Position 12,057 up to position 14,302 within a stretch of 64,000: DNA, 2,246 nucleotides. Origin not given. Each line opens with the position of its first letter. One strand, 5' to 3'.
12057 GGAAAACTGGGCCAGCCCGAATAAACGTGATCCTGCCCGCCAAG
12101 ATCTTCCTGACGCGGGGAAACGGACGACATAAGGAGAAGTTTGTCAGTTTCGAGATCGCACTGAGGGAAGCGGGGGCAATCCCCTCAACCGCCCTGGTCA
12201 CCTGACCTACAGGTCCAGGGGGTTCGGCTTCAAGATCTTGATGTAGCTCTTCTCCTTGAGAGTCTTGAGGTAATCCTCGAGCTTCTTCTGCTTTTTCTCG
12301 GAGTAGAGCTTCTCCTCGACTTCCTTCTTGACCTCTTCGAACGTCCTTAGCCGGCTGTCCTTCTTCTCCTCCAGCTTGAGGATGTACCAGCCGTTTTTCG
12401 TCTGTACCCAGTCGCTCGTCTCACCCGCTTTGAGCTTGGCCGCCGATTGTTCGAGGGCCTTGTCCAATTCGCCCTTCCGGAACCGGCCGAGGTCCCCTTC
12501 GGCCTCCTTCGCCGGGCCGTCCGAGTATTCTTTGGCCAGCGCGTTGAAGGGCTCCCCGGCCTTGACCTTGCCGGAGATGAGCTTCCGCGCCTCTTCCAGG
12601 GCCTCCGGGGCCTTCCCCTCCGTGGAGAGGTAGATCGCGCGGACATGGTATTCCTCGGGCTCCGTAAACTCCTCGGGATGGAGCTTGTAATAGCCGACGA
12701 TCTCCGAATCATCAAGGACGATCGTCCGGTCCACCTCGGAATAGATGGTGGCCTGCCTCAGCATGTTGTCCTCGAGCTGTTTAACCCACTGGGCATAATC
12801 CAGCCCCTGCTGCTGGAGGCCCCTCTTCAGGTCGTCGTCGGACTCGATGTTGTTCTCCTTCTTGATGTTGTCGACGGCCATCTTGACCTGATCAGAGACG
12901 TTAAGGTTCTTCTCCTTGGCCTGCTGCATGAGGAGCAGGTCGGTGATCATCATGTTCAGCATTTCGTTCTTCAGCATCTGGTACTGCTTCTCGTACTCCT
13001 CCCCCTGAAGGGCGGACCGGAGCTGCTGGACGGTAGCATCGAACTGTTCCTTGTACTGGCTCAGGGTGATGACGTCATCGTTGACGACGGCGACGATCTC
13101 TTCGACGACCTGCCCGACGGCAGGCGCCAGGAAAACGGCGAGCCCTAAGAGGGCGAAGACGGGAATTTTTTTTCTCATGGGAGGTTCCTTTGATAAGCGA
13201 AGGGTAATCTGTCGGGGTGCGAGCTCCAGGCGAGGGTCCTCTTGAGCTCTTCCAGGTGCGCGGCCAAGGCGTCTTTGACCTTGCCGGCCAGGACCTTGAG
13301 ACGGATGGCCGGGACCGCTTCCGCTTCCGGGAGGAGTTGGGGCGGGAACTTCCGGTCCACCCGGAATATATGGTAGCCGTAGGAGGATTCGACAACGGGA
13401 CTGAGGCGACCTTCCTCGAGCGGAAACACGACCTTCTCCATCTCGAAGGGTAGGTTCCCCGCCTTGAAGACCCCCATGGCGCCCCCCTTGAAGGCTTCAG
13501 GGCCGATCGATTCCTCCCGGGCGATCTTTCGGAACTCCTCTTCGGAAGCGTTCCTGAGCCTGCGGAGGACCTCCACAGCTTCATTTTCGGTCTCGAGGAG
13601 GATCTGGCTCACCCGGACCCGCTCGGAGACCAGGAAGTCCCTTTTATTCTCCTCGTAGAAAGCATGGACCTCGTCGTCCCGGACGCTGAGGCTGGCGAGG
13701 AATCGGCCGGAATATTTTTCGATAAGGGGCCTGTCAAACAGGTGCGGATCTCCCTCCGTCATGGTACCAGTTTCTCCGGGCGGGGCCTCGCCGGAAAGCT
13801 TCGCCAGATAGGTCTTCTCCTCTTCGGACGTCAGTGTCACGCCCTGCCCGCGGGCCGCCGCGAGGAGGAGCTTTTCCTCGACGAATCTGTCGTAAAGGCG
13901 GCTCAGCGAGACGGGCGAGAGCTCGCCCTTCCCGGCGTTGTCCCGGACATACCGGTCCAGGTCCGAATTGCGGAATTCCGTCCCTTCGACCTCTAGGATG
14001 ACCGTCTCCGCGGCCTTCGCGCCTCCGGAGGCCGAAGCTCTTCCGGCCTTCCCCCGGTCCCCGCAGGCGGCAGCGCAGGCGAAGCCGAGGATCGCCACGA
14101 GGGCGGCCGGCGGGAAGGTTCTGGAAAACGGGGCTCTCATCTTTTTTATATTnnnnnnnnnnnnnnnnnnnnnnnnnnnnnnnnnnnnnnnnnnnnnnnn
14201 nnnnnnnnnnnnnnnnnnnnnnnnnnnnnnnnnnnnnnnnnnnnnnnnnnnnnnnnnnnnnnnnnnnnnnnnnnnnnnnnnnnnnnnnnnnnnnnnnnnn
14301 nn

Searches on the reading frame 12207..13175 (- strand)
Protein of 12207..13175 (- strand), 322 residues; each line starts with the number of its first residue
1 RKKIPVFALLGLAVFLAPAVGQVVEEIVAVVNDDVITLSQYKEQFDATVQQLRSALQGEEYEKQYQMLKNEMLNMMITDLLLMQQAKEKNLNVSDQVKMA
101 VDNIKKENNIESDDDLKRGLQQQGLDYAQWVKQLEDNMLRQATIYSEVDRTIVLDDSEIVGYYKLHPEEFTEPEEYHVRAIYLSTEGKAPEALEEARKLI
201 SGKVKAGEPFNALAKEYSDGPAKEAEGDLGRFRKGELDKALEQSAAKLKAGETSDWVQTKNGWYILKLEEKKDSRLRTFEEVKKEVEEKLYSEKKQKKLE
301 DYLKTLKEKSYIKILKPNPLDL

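Call 83: search_protein_families(library=ncbifam, proteins=[window:12207-13175:-], max_evalue=0.00001)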
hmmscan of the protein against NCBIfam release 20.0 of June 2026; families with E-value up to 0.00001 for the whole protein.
window:12207-13175:- (322 aa): 7 families
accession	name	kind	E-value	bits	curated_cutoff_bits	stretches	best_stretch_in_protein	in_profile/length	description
NF000809.0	PRK00059.1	equivalog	4.2e-33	115.1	303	1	26-315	36-331/336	peptidylprolyl isomerase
NF008038.0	PRK10770.1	equivalog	8.6e-21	74.2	394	2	10-161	9-159/431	peptidylprolyl isomerase SurA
TIGR02933.1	nifM_nitrog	equivalog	1.8e-18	67.4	168.2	1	68-305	12-254/256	nitrogen fixation protein NifM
NF008054.0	PRK10788.1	equivalog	2.9e-18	65.9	493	1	150-303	245-387/626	peptidylprolyl isomerase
NF002824.0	PRK02998.1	subfamily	7.7e-17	61.6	360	1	195-315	146-261/283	peptidylprolyl isomerase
NF002827.0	PRK03002.1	equivalog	2.3e-13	49.8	343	1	42-297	24-249/285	peptidylprolyl isomerase PrsA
NF002846.0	PRK03095.1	equivalog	3.1e-11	43.3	361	1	59-309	38-256/287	peptidylprolyl isomerase PrsA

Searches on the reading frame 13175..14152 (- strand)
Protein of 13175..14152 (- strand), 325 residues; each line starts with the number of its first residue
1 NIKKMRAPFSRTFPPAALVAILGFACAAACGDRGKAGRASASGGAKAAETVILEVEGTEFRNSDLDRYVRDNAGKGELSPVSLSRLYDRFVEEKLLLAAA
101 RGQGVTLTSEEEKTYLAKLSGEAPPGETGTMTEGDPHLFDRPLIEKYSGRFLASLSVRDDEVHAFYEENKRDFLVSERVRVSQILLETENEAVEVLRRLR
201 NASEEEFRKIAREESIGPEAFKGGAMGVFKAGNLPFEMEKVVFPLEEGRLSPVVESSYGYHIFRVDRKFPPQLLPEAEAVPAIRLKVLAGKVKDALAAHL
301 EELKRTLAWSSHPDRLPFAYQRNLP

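Call 83: search_protein_families(library=ncbifam, proteins=[window:13175-14152:-], max_evalue=0.00001)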
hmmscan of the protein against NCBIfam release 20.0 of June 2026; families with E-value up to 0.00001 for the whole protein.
window:13175-14152:- (325 aa): 8 families
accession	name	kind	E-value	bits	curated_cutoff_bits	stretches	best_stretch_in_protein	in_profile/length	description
NF000809.0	PRK00059.1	equivalog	7.8e-19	68.2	303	1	145-308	162-327/336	peptidylprolyl isomerase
NF008054.0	PRK10788.1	equivalog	1e-16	60.8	493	1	154-295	246-385/626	peptidylprolyl isomerase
TIGR02933.1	nifM_nitrog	equivalog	1.1e-15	58.2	168.2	1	158-291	103-243/256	nitrogen fixation protein NifM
NF002827.0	PRK03002.1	equivalog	9.9e-13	47.7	343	1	178-294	136-249/285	peptidylprolyl isomerase PrsA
NF002824.0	PRK02998.1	subfamily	2.6e-10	40.1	360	1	178-295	134-248/283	peptidylprolyl isomerase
NF011969.0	PRK15441.1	equivalog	1.6e-09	38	127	1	183-265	9-89/93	peptidylprolyl isomerase PpiC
NF002846.0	PRK03095.1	equivalog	5.2e-08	32.7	361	1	176-294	130-246/287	peptidylprolyl isomerase PrsA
NF051879.1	TDE1658_narrow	equivalog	8.2e-06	25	340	0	152-274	162-296/342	MOSP complex formation periplasmic protein, TDE1658 family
